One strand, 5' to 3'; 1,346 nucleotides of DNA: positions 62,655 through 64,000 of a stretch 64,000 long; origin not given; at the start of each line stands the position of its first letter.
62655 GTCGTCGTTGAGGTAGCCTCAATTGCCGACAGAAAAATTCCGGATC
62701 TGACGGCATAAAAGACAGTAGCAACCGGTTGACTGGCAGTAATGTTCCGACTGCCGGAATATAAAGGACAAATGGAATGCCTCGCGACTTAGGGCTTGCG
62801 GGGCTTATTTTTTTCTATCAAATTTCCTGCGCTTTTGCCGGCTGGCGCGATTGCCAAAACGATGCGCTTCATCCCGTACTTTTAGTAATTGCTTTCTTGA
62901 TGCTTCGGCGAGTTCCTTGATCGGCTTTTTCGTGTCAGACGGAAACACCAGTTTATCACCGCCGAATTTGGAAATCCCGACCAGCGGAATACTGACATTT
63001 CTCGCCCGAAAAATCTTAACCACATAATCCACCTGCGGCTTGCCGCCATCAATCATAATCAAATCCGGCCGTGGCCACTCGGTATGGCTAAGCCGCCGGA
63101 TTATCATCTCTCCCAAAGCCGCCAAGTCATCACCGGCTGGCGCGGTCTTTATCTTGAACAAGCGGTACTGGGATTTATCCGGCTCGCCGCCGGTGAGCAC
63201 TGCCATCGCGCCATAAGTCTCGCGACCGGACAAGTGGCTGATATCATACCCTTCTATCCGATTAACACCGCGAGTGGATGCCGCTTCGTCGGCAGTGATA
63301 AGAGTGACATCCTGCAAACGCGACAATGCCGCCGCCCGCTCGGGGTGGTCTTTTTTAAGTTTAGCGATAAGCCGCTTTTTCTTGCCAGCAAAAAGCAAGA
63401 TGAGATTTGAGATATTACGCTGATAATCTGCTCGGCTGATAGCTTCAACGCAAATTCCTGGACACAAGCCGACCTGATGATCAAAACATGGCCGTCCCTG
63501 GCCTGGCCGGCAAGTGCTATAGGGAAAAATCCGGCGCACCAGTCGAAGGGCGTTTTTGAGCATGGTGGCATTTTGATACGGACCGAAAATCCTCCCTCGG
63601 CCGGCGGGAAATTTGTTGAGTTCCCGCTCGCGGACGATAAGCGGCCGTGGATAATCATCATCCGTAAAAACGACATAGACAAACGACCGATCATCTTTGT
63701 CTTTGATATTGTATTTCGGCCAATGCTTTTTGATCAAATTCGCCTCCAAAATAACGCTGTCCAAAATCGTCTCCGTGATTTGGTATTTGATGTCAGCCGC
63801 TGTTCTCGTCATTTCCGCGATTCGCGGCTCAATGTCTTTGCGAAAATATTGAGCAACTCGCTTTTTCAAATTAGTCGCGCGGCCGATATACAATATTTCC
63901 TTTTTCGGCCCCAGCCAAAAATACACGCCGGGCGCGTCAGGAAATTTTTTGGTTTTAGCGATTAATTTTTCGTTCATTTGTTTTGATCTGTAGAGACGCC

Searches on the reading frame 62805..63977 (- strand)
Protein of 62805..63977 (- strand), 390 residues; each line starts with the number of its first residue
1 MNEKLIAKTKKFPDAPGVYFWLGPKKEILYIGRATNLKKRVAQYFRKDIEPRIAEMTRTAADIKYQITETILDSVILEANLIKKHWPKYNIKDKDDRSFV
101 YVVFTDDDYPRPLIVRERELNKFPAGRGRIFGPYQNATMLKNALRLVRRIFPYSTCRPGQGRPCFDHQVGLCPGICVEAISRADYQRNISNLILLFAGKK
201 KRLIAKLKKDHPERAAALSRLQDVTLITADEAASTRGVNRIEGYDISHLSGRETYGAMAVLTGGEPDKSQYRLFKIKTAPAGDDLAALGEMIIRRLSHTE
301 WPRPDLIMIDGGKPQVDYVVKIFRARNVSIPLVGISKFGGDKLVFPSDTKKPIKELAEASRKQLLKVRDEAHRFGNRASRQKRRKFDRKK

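Call 53: search_protein_families(library=pfam, proteins=[window:62805-63977:-], max_evalue=0.00001)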
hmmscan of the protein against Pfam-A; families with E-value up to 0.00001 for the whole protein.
window:62805-63977:- (390 aa): 2 families
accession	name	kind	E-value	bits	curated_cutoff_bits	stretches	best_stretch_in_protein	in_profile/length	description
PF08459.17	UvrC_RNaseH_dom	-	1.5e-34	119.6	22.3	1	237-374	9-157/159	UvrC RNAse H endonuclease domain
PF01541.30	GIY-YIG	-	7.7e-08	33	22.6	1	16-90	2-78/78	GIY-YIG catalytic domain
